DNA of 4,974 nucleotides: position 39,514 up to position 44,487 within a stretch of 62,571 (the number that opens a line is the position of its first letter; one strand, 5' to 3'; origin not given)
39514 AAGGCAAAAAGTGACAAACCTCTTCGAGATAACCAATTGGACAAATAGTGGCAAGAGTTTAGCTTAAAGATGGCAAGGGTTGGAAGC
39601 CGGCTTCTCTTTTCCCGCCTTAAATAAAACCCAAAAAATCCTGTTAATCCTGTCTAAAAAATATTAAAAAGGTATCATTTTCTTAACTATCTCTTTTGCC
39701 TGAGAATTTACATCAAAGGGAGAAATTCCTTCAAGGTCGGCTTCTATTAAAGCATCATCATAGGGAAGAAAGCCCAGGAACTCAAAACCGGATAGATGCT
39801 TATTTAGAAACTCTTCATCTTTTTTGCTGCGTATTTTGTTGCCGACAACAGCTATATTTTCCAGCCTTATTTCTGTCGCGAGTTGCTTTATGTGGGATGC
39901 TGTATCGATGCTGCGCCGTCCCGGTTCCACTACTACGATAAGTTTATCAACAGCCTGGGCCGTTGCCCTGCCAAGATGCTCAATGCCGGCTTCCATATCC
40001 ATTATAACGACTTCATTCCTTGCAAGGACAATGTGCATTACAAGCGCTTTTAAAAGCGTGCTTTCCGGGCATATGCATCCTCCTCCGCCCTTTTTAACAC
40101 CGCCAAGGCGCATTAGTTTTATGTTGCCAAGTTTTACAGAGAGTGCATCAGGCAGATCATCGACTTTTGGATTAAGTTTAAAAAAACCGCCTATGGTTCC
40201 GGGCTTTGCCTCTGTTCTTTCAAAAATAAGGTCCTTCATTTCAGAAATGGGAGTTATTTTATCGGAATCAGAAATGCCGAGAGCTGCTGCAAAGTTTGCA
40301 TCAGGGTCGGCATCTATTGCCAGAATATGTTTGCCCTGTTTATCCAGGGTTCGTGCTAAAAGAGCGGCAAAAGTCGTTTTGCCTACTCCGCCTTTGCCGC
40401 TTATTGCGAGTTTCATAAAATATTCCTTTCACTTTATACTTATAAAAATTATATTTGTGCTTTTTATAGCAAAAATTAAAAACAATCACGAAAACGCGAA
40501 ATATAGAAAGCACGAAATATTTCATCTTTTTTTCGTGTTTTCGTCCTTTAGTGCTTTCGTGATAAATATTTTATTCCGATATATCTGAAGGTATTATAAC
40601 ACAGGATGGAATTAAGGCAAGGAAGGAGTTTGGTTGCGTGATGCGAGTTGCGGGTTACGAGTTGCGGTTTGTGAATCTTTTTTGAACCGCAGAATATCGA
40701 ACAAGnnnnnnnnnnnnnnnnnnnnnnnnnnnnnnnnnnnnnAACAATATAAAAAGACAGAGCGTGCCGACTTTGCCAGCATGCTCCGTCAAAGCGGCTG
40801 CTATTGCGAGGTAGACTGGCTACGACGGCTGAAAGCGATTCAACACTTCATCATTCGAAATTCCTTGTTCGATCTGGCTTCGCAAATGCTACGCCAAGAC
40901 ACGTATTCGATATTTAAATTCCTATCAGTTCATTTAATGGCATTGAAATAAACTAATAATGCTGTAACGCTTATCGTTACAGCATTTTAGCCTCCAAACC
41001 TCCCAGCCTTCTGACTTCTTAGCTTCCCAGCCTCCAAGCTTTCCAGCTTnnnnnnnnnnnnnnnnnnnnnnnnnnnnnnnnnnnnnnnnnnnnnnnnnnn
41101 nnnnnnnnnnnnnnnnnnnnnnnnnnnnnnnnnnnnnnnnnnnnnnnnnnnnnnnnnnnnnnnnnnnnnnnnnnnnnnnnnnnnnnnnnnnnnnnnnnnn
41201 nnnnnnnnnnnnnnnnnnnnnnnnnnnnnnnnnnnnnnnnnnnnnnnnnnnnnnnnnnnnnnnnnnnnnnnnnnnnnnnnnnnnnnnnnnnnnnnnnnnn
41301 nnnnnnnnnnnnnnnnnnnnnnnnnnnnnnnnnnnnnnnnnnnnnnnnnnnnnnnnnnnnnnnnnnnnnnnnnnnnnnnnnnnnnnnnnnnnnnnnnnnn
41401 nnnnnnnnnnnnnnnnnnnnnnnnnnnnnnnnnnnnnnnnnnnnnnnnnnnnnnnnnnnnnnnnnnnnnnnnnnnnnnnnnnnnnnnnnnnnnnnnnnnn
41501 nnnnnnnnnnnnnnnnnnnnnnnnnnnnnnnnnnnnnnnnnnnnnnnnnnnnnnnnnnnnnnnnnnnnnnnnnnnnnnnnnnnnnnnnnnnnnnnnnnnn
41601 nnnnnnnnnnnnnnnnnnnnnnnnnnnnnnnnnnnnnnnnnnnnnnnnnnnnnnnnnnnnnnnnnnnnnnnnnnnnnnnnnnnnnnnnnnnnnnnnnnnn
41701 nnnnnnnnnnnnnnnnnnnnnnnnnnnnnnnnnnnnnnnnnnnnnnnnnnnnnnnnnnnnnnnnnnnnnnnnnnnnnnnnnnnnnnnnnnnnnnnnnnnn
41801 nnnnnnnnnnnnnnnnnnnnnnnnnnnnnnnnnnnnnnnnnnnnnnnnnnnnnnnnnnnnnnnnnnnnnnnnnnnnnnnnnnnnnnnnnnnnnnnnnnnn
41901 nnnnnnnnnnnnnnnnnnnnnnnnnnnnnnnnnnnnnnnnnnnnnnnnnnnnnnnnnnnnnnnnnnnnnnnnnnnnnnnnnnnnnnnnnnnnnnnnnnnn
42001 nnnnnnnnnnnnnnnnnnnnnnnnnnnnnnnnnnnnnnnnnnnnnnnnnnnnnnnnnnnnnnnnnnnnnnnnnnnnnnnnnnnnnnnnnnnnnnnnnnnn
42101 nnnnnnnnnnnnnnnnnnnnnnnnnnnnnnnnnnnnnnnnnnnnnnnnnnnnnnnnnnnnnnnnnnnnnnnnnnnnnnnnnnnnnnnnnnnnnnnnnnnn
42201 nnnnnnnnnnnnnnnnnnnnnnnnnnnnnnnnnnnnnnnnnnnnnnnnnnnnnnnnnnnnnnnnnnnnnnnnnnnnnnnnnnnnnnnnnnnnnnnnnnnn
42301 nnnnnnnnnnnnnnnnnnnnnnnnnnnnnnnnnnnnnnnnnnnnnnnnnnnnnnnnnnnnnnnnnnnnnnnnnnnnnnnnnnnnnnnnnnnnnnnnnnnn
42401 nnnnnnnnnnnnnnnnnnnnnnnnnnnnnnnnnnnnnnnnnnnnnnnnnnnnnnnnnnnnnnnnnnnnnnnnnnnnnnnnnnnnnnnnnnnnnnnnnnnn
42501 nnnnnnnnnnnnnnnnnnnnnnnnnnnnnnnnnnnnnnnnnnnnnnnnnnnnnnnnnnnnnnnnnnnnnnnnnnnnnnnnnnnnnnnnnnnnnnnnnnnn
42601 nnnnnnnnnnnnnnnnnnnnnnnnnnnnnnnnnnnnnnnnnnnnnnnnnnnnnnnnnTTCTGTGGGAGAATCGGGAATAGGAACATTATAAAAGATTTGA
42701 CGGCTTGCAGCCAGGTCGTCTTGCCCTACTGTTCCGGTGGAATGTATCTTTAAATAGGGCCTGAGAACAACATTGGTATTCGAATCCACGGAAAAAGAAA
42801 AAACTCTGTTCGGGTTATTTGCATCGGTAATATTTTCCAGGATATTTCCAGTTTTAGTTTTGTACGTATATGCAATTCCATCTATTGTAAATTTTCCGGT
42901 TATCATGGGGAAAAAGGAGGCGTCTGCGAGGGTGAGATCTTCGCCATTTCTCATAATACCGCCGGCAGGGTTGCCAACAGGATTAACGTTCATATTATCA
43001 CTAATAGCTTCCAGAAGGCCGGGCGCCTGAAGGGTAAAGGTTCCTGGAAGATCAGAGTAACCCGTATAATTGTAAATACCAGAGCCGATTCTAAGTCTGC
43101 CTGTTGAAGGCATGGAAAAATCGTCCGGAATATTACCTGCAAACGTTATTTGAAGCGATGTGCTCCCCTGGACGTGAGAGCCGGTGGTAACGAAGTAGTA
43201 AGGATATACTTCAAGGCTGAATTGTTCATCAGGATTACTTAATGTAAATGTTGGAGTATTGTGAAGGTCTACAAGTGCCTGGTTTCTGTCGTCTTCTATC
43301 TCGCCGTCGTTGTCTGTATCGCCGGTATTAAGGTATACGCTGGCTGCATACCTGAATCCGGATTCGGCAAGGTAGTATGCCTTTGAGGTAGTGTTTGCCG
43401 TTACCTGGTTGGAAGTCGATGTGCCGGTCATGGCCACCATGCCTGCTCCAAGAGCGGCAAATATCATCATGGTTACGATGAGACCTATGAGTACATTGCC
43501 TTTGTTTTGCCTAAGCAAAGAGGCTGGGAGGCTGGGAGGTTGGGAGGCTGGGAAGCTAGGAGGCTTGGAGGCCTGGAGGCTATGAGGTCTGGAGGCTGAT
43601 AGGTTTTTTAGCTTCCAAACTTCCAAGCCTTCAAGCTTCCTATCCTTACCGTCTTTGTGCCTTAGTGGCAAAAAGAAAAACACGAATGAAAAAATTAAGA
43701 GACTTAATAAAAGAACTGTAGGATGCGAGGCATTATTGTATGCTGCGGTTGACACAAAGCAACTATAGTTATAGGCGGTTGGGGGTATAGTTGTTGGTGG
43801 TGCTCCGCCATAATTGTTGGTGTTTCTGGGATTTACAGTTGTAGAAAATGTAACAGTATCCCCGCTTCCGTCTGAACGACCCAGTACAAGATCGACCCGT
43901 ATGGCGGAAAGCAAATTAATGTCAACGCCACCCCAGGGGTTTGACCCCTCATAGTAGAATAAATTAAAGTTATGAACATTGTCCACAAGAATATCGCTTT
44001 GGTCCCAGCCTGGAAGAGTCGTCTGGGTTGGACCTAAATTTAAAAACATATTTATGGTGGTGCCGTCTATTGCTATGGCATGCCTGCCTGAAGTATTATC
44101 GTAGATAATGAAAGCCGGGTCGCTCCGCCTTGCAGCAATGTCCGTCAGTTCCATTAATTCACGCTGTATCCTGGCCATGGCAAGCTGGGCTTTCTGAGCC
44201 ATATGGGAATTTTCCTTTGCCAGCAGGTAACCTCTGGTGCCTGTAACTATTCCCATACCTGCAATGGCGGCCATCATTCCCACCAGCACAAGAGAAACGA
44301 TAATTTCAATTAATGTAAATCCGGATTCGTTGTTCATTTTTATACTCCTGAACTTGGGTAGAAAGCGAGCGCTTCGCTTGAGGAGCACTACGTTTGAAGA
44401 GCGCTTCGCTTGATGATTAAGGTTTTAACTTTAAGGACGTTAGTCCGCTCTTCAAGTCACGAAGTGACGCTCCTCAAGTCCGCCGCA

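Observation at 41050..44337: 1,095-aa ORF that looks like two pilus genes welded together (minor pilin plus PilX-N giant adhesin)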

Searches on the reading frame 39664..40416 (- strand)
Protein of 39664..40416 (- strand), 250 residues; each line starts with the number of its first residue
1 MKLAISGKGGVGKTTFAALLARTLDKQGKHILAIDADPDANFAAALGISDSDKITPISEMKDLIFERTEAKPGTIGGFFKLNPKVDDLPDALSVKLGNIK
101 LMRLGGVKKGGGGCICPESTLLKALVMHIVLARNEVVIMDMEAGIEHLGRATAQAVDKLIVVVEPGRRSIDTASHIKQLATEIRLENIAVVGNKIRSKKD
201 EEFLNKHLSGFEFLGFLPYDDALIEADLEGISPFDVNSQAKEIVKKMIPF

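Call 74: search_protein_families(library=ncbifam, proteins=[window:39664-40416:-], max_evalue=0.00001)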
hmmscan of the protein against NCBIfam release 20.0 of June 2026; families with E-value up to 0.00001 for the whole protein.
window:39664-40416:- (250 aa): 16 families
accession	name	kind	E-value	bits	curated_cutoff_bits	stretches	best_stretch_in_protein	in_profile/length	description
TIGR01969.1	minD_arch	subfamily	1.2e-15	57.4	201.75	2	5-51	6-53/251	cell division ATPase MinD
NF041546.1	ParA_partition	equivalog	1.1e-12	47.9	180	1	5-45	5-45/203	ParA family partition ATPase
TIGR01968.1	minD_bact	equivalog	7.7e-12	45.1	212.9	1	5-37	7-39/261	septum site-determining protein MinD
TIGR01281.1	DPOR_bchL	equivalog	1.7e-09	37.5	345.15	1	1-42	1-42/268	ferredoxin:protochlorophyllide reductase (ATP-dependent) iron-sulfur ATP-binding protein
TIGR03371.1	cellulose_yhjQ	equivalog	2.1e-09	37.3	157.85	1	6-48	8-50/246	cellulose biosynthesis protein BcsQ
NF047398.1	AAA_KGGVGR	domain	5.1e-09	36.7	90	1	6-40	9-43/190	KGGVGR-motif variant AAA ATPase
TIGR04291.1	arsen_driv_ArsA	equivalog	7.3e-09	34.9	650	1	5-64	8-67/565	arsenical pump-driving ATPase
TIGR03453.1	partition_RepA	equivalog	3.8e-08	32.6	348.45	1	8-48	113-153/387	plasmid partitioning protein RepA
TIGR00345.1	GET3_arsA_TRC40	subfamily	1.9e-07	30.9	135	1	5-63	2-60/299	TRC40/GET3/ArsA family transport-energizing ATPase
NF041136.1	MrpORP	equivalog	2.9e-07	30.1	450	1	5-49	11-56/365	iron-sulfur cluster carrier protein MrpORP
NF010443.0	PRK13869.1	subfamily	5.6e-07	28.7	446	1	8-52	130-174/405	plasmid-partitioning protein RepA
NF053621.1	ATPseBagBMYCTU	equivalog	2.2e-06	27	521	1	6-53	18-65/371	ATPase BagB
NF033200.1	F430_CfbC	exception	2.4e-06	27.1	402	1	2-46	2-46/260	Ni-sirohydrochlorin a,c-diamide reductive cyclase ATP-dependent reductase subunit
NF009701.0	PRK13230.1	subfamily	2.4e-06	26.8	350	1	2-47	3-48/291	nitrogenase reductase-like protein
TIGR03815.1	CpaE_hom_Actino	equivalog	6.3e-06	25.5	154.45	0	5-40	117-152/340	septum site-determining protein Ssd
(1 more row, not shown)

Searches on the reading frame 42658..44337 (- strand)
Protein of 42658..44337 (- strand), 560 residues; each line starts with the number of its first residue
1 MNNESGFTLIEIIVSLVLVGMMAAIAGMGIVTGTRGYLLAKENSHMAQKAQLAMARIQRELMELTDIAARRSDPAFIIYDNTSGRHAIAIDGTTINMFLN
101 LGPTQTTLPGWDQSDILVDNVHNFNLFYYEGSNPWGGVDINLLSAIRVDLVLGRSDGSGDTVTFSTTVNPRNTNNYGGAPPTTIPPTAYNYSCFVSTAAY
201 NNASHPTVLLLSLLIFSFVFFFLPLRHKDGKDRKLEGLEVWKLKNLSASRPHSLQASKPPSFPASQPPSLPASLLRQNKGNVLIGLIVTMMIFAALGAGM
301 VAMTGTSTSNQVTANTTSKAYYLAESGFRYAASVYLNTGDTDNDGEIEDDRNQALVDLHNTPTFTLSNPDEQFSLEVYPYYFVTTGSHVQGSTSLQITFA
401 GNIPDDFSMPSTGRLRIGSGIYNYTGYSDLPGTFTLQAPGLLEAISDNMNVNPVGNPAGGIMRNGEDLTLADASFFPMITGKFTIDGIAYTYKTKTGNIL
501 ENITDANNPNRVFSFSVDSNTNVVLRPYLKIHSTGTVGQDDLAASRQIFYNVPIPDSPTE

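Call 63: predict_structure(alignment_id=A3)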
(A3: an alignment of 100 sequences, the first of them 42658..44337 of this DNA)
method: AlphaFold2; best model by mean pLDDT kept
length: 560 residues; sequences in the alignment: 100
mean_pLDDT: 81.6   pTM: 0.65
mean pLDDT of the five models: 81.6, 80.2, 79.7, 79.3, 78.1
residues with pLDDT >= 90: 289; 70-90: 154; 50-70: 27; < 50: 90
segments of 3 or more residues with pLDDT < 50: 1-4, 175-205, 223-271, 558-560
pLDDT, mean of each block of 10 residues (from residue 1): 57 85 84 84 88 91 90 92 91 96 93 95 95 88 91 88 90 46 41 44 53 73 48 43 42 38 42 53 77 77 70 82 91 90 92 96 90 96 97 97 96 96 96 96 96 97 97 95 94 95 92 95 96 94 90 66
secondary structure, 60 per line:
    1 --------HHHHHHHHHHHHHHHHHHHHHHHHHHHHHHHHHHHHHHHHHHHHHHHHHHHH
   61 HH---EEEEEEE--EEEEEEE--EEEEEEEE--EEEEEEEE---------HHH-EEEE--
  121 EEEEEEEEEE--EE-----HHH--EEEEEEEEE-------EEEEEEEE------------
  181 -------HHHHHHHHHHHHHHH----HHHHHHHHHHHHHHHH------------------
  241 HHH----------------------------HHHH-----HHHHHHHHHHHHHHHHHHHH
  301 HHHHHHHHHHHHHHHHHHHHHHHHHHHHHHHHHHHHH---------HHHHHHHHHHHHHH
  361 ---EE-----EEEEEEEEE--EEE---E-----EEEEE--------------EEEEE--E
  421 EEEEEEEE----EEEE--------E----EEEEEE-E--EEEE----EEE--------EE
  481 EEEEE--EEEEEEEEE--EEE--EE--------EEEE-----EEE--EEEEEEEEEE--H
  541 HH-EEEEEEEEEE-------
elements in order: H9-62 E66-72 E75-81 E84-91 E94-101 E115-118 E121-130 E145-153 E161-168 H188-202 H207-222 H272-275 H281-337 H347-360 E371-379 E382-384 E394-398 E413-417 E420-428 E433-436 E450-455 E460-463 E468-470 E479-485 E488-496 E499-501 E514-517 E523-525 E528-537 E544-553

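Call 65: fold_search(model_id=the predicted structure, library=pdb)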
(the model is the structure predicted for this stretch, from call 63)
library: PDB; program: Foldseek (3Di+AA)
matches with E <= 10: 622; with E <= 0.001: 0
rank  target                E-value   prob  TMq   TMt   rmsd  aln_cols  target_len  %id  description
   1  3zn6_A                2.1e-02  0.25  0.09  0.19  19.8       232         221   13  VP16-VP17 complex, a complex of the two major capsid proteins of bacteriophage P23-77 (released 2013-05-15)
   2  2ret_D                2.2e-02  1.00  0.17  0.55   4.9       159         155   16  The crystal structure of a binary complex of two pseudopilins: EpsI and EpsJ from the Type 2 Secretion System of Vibri (released 2008-02-05)
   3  2ret_H                3.2e-02  1.00  0.18  0.56   4.9       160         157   18  The crystal structure of a binary complex of two pseudopilins: EpsI and EpsJ from the Type 2 Secretion System of Vibri (released 2008-02-05)
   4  2ret_B                3.2e-02  1.00  0.18  0.54   4.7       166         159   16  The crystal structure of a binary complex of two pseudopilins: EpsI and EpsJ from the Type 2 Secretion System of Vibri (released 2008-02-05)
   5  3cfi_E                3.7e-02  1.00  0.18  0.56   5.5       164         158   15  Nanobody-aided structure determination of the EPSI:EPSJ pseudopilin heterdimer from Vibrio Vulnificus (released 2009-01-13)
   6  6nmy_F                4.1e-02  0.09  0.06  0.11  20.6       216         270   10  A Cytokine-receptor complex (released 2020-01-22)
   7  6nmy_M                4.8e-02  0.08  0.06  0.12  20.7       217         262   10  A Cytokine-receptor complex (released 2020-01-22)
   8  3cfi_B                5.6e-02  0.99  0.17  0.52   5.6       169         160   16  Nanobody-aided structure determination of the EPSI:EPSJ pseudopilin heterdimer from Vibrio Vulnificus (released 2009-01-13)
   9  2ret_F                6.2e-02  1.00  0.18  0.55   4.4       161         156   15  The crystal structure of a binary complex of two pseudopilins: EpsI and EpsJ from the Type 2 Secretion System of Vibri (released 2008-02-05)
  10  3cfi_K                6.6e-02  1.00  0.18  0.59   4.9       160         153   16  Nanobody-aided structure determination of the EPSI:EPSJ pseudopilin heterdimer from Vibrio Vulnificus (released 2009-01-13)
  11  8vjh_B                7.3e-02  0.41  0.11  0.11  22.3       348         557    8  Cryo-EM of tail-tip of bacteriophage Chi (released 2024-10-02)
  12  3zmn_A                7.7e-02  0.15  0.09  0.18  20.6       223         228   14  VP17, a capsid protein of bacteriophage P23-77 (released 2013-05-15)
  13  3cfi_H                8.5e-02  0.99  0.17  0.53   5.3       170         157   15  Nanobody-aided structure determination of the EPSI:EPSJ pseudopilin heterdimer from Vibrio Vulnificus (released 2009-01-13)
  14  8a1f_B                8.5e-02  0.11  0.08  0.11  22.8       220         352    9  Human PTPRK N-terminal domains MAM-Ig-FN1 (released 2023-03-15)
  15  5w75_A                9.0e-02  0.21  0.10  0.13  15.4       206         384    8  Crystal Structure of Reconstructed Bacterial Elongation Factor Node 168 (released 2018-04-25)
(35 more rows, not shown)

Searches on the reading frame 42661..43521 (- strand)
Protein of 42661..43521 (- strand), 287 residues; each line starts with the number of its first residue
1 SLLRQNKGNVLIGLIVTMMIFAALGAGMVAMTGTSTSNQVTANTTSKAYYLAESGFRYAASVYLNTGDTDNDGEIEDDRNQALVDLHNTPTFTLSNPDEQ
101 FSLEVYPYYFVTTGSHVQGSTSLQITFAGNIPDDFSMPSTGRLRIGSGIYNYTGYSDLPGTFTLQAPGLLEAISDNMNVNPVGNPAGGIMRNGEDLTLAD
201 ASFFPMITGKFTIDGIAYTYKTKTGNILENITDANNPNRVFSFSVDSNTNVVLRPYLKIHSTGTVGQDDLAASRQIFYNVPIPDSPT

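Call 53: search_solved_structures(query=window:42661-43521:-, max_evalue=10)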
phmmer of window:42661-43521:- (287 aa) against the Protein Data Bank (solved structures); distinct sequences matched with E-value up to 10: 0.

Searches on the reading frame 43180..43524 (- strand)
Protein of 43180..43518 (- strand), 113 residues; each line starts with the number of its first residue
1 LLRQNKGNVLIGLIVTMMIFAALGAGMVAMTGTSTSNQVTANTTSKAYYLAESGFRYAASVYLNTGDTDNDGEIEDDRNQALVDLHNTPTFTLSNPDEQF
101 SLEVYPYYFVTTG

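Call 12: search_protein_families(library=ncbifam, proteins=[window:43180-43518:-], max_evalue=1)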
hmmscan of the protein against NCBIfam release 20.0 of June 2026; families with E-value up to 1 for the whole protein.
seq(113 aa): 0 families

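Call 13: search_protein_families(library=pfam, proteins=[window:43180-43518:-], max_evalue=1)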
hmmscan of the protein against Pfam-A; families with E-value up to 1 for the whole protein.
seq(113 aa): 2 families
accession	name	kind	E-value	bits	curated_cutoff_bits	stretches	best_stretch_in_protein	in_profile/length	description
PF12911.12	OppC_N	-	0.14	12.5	23.9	1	2-34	10-42/53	N-terminal TM domain of oligopeptide transport permease C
PF14341.11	PilX_N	-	0.45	11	25.5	1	6-56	1-51/51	PilX N-terminal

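Call 79: search_solved_structures(query=A5, max_evalue=10, show_alignments=3)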
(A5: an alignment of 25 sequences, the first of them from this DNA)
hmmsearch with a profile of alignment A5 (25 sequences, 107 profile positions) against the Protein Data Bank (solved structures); distinct sequences matched with E-value up to 10: 2.
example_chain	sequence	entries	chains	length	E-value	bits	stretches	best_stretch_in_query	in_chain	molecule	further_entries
7oyc_F2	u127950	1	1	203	1.7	12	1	41-69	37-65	Ribosomal_S7 domain-containing protein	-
3etz_A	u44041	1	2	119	7.9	9.8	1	37-87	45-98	Adhesin A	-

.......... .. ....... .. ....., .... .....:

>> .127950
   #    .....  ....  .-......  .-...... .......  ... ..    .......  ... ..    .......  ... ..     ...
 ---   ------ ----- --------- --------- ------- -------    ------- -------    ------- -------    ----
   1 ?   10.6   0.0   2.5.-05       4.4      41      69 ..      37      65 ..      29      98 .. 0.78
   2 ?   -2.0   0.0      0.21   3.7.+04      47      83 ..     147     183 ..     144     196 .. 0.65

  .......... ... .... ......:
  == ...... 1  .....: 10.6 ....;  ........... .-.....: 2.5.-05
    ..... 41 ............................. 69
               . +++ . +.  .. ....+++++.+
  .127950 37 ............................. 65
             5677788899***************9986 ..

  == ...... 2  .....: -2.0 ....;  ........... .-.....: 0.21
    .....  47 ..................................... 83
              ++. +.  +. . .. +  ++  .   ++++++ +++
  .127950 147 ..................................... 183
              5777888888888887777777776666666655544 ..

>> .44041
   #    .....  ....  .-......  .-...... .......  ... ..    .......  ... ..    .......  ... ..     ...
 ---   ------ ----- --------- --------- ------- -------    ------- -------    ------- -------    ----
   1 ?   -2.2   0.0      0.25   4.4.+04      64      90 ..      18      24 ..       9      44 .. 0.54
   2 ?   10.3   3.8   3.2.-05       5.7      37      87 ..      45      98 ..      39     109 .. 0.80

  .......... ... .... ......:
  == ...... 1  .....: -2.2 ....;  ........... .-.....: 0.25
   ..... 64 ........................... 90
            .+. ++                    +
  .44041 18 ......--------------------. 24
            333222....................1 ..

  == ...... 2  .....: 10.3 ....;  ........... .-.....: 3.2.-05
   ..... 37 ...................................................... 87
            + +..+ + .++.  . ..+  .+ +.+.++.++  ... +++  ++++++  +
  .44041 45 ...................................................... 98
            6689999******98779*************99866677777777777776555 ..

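Call 80: find_homologous_proteins(query=A5, max_evalue=0.001)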
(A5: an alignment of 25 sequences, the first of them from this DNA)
Query A5 (25 sequences) (108 aa, profile of the alignment): 13 proteins with E <= 0.001 among 2027 candidates.
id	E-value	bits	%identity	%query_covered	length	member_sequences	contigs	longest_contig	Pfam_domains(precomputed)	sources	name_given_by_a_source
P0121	4.2e-41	157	51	98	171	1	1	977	-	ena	-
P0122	9.9e-40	153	47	98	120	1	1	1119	-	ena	-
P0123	4.7e-35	138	41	100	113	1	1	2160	-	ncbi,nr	ncbi:MAG: hypothetical protein J7J07_01245, partial [Syntrophobacterales bacterium]|nr:hypothetical 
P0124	1.2e-32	130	44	94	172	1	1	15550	-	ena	-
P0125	2.2e-30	123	67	85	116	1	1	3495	-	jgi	jgi:Tfp pilus assembly protein PilX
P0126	8.4e-27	111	48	85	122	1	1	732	-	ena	-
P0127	4.1e-25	106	55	68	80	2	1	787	-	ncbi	-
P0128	6.8e-22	95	46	63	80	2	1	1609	-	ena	-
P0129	8.7e-22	95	37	78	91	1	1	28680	-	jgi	jgi:hypothetical protein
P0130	1.1e-19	88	57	56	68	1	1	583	-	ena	-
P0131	2.0e-17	81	52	60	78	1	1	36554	-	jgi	jgi:Tfp pilus assembly protein PilX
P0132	2.5e-17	81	51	56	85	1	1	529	-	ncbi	-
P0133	6.8e-5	41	28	83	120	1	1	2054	-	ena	-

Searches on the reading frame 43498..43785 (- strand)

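Call 12: search_protein_families(library=ncbifam, proteins=[window:43498-43785:-], max_evalue=1)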
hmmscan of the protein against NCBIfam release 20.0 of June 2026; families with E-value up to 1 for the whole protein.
seq(96 aa): 1 family
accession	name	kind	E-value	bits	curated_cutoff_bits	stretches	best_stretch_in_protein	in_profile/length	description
NF041770.1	CFI_box_CTERM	domain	0.16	11.8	40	1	9-27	1-19/69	CFI-box-CTERM domain-containing protein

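Call 13: search_protein_families(library=pfam, proteins=[window:43498-43785:-], max_evalue=1)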
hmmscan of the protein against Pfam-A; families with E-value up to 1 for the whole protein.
seq(96 aa): 1 family
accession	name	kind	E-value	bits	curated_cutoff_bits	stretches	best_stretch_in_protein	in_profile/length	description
PF14126.11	DUF4293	-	0.2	12.3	27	1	23-70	6-52/153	Domain of unknown function (DUF4293)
